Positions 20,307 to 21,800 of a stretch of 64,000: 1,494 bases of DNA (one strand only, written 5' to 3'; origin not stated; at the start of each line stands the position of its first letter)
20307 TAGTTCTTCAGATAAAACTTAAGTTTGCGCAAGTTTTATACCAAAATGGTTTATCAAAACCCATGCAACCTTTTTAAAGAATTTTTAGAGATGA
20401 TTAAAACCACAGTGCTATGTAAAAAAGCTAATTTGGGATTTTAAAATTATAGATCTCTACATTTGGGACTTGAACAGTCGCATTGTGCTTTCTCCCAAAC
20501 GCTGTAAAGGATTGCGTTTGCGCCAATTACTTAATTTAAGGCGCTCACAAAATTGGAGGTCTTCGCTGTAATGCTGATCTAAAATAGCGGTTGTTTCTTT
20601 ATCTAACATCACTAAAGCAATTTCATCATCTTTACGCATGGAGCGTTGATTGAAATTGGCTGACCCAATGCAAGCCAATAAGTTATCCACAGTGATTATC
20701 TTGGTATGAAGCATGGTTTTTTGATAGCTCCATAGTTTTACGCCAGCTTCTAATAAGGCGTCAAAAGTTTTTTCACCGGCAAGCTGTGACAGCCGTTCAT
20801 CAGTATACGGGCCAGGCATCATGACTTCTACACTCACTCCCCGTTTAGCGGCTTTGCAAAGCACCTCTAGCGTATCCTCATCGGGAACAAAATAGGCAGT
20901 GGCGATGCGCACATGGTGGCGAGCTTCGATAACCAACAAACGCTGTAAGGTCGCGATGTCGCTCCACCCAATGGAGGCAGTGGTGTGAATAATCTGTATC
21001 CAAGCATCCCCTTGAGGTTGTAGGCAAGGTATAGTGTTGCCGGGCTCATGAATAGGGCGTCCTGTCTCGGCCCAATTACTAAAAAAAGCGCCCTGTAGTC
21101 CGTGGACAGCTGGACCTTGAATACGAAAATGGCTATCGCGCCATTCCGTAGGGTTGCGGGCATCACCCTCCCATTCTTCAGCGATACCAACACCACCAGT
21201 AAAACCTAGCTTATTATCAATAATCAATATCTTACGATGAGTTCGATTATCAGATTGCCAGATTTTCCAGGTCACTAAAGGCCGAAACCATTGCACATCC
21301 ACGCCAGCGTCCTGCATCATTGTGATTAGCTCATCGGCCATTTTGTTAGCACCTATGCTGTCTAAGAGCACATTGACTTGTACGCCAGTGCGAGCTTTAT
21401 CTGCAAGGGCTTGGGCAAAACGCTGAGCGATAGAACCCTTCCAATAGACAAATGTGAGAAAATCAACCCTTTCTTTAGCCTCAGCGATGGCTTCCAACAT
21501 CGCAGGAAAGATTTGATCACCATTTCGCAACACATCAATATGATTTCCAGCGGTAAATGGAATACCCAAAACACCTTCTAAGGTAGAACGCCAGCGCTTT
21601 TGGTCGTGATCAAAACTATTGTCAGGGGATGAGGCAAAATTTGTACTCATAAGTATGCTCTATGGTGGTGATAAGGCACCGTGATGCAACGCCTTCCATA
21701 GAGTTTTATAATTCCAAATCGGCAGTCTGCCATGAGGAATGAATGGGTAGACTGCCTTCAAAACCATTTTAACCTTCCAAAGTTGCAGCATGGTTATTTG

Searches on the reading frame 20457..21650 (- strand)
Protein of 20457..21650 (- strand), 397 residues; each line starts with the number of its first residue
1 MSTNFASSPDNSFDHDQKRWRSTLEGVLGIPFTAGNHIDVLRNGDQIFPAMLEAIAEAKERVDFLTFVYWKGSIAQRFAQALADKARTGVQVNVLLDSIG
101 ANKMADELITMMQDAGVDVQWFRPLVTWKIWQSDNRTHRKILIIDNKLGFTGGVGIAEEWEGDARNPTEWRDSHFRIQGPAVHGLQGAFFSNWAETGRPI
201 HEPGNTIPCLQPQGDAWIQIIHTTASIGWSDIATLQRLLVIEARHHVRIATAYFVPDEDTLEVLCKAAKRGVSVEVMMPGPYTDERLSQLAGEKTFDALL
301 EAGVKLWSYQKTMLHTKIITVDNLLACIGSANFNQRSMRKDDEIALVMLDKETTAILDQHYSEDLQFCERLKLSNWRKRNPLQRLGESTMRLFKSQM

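Call 25: search_protein_families(library=pfam, proteins=[window:20457-21650:-], max_evalue=0.00001)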
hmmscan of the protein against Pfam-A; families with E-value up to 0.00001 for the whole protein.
window:20457-21650:- (397 aa): 2 families
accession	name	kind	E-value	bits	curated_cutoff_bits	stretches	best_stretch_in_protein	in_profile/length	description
PF13091.12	PLDc_2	-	1.1e-39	135.7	27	2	242-364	7-131/132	PLD-like domain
PF00614.28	PLDc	-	1.1e-11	44.7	21.9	0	314-337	5-28/28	Phospholipase D Active site motif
